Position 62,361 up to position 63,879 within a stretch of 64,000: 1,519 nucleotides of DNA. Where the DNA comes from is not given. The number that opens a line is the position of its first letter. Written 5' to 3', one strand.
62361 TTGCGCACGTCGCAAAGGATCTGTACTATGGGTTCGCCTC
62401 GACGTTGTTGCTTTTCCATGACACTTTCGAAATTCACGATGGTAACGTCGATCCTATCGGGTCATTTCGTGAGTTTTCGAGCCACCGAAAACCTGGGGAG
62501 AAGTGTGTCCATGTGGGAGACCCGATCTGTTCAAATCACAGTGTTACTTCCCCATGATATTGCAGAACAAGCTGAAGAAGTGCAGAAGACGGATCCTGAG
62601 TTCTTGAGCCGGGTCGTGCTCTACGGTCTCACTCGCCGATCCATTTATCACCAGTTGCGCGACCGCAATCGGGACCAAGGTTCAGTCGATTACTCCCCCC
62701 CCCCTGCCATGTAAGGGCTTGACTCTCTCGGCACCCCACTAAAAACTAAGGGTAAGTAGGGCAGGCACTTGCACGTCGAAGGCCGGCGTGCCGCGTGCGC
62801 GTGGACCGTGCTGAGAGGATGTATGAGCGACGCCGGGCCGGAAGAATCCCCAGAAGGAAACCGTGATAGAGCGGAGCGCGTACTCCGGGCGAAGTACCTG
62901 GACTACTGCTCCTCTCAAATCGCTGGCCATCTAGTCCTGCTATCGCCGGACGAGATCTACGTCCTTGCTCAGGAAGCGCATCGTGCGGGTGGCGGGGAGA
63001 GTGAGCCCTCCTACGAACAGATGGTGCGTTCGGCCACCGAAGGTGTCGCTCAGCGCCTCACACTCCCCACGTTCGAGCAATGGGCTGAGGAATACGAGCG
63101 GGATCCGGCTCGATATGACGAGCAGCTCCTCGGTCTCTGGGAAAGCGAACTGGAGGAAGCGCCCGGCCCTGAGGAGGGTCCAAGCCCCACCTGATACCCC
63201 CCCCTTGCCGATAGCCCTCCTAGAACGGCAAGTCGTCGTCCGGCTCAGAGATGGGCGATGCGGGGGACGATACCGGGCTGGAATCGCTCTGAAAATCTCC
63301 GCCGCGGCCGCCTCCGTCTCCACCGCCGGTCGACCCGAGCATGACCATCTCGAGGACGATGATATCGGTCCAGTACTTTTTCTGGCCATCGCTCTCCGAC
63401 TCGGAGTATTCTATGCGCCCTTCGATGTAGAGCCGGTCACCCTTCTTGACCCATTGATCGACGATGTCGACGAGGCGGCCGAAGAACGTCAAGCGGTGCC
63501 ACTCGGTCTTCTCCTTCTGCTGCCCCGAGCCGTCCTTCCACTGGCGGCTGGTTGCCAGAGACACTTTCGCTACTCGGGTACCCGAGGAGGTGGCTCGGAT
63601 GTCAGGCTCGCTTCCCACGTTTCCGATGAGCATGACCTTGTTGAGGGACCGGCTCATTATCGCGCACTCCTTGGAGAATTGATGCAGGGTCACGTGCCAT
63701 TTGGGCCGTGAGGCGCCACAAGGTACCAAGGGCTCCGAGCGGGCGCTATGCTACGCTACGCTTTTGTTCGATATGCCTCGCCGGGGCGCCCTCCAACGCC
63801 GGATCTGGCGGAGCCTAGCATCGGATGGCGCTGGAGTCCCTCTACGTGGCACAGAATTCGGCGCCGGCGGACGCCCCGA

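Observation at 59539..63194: Cluster of hypothetical genes where two unrecognised domains are fused in one protein and split across two neighbours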

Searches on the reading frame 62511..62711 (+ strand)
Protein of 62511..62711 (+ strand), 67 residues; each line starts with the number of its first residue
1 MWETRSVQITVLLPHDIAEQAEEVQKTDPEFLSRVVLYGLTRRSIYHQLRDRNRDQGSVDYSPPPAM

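Call 36: search_solved_structures(query=A5, max_evalue=10, show_alignments=2)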
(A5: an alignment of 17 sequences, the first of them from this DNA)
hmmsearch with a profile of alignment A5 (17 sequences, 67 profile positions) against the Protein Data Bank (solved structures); distinct sequences matched with E-value up to 10: 7.
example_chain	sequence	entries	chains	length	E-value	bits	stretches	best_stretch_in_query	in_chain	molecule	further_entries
4d0g_A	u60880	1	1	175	0.87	12.6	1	36-53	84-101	RAS-RELATED PROTEIN RAB-14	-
1z0f_A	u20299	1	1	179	0.99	12.4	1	36-53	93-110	RAB14, member RAS oncogene family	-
4drz_A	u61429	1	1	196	1.1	12.3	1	36-53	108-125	Ras-related protein Rab-14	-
4uc7_A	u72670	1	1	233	1.2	12.2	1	13-43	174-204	NUCLEOPROTEIN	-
4uc6_A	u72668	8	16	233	1.2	12.2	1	13-43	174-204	NUCLEOPROTEIN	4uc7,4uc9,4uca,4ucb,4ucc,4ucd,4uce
4uc8_A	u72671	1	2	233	1.3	12.1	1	13-43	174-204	NUCLEOPROTEIN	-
4uc6_B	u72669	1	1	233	1.3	12.1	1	13-43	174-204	NUCLEOPROTEIN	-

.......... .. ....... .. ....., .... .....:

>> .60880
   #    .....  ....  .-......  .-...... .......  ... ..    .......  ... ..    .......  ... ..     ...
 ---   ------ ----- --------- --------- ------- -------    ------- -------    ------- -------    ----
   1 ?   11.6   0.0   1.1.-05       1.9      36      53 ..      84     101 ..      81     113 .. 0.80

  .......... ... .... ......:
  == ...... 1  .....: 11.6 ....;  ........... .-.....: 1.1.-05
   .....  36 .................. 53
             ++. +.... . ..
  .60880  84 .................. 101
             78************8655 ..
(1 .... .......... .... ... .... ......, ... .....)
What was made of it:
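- On Ribbon-helix-helix DNA-binding proteins: The PDB profile search found nothing relevant (call 36).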

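Call 39: search_protein_families(library=pfam, alignment_id=A5, max_evalue=1)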
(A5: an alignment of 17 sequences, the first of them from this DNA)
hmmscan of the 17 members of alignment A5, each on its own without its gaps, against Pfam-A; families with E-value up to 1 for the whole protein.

A. member 1, seq(67 aa): 0 families

B. families by the number of members that match (of 17 scanned): 5 families
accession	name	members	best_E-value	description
PF21559.3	Reb1_MybAD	10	0.066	DNA-binding protein reb1, Myb-associated domain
PF03869.20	Arc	1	0.062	Arc-like DNA binding domain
PF12840.13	HTH_20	1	0.072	Helix-turn-helix domain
PF24411.1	DUF7545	1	0.13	Family of unknown function (DUF7545)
PF20600.3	ExoX-like_C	1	0.18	Exodeoxyribonuclease X-like C-terminal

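Call 62: search_protein_families(library=padloc, max_evalue=0.1, proteins=[window:62511-62711:+])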
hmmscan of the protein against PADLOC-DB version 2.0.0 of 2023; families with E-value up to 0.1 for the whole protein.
window:62511-62711:+ (67 aa): 0 families

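Call 63: search_protein_families(library=phrogs, max_evalue=0.1, proteins=[window:62511-62711:+])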
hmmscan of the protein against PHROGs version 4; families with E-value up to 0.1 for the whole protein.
window:62511-62711:+ (67 aa): 0 families

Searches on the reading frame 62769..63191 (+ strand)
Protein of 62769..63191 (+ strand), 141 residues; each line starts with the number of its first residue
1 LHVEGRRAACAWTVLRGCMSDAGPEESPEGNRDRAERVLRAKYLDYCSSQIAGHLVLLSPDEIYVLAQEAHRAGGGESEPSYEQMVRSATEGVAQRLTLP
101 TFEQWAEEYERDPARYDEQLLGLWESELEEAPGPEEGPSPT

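Call 7: search_protein_families(library=pfam, max_evalue=1, proteins=[window:62769-63191:+])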
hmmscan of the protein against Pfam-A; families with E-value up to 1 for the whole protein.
seq(141 aa): 0 families

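Call 8: search_protein_families(library=ncbifam, max_evalue=1, proteins=[window:62769-63191:+])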
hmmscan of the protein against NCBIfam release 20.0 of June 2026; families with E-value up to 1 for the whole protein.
seq(141 aa): 1 family
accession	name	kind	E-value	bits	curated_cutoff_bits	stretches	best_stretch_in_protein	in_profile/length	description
NF009912.0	PRK13372.1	equivalog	0.069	12.1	837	1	10-60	389-443/443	protocatechuate 4,5-dioxygenase subunit alpha/beta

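Call 62: search_protein_families(library=padloc, max_evalue=0.1, proteins=[window:62823-63191:+])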
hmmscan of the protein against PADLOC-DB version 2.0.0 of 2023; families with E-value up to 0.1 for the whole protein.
window:62823-63191:+ (123 aa): 0 families

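Call 63: search_protein_families(library=phrogs, max_evalue=0.1, proteins=[window:62823-63191:+])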
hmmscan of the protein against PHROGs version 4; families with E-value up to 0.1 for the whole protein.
window:62823-63191:+ (123 aa): 0 families

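Call 66: search_protein_representatives(alignment_id=A8)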
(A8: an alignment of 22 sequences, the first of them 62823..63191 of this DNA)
Query: 22 sequences, 91 profile positions. Proteins with E-value up to 0.001 (for the whole library): 197; up to 1e-10: 121; up to 1e-30: 2. The best 150 are listed.
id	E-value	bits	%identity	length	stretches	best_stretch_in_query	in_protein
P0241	2.8e-31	123.6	-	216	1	4-89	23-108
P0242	5.7e-31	122.6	-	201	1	2-90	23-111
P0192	1.3e-30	121.5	-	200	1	3-90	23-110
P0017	9.6e-29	115.5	-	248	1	4-91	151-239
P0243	2.1e-28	114.4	-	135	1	6-85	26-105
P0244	1.4e-27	111.8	-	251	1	3-91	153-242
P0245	5.4e-27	109.9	-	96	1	7-91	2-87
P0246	1.1e-26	108.9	-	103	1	4-78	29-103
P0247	1.9e-26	108.1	-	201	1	5-88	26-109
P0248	3.4e-26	107.3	-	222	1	4-90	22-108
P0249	5.7e-26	106.6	-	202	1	10-90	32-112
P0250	4.9e-25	103.6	-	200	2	4-90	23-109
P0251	1.4e-24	102.1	-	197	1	5-89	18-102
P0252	2.6e-24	101.3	-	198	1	4-89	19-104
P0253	2.9e-24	101.1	-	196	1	5-89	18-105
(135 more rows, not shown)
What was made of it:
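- Narrow spread: 197 C-domain representatives among 1.84 billion proteins, all in the three architecture size classes (call 66).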

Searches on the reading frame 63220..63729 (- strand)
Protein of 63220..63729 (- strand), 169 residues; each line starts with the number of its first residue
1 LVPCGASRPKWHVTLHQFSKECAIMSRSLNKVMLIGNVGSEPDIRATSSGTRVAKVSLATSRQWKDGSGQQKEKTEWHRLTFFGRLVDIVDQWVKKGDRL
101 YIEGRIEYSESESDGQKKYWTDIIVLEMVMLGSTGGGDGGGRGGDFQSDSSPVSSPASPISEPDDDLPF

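Call 88: search_protein_families(library=pfam, max_evalue=0.001, proteins=[window:63220-63729:-])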
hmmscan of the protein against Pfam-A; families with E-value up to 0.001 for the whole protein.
window:63220-63729:- (169 aa): 1 family
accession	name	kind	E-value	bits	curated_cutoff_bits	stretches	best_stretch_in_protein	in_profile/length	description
PF00436.31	SSB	-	1e-30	106.3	26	1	29-131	1-104/104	Single-strand binding protein family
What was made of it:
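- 63220..63729 (-): ssb, convergent with g3 and 25 nt away. This is the conserved flank of the block. Pfam SSB, E 1e-30 (call 88).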
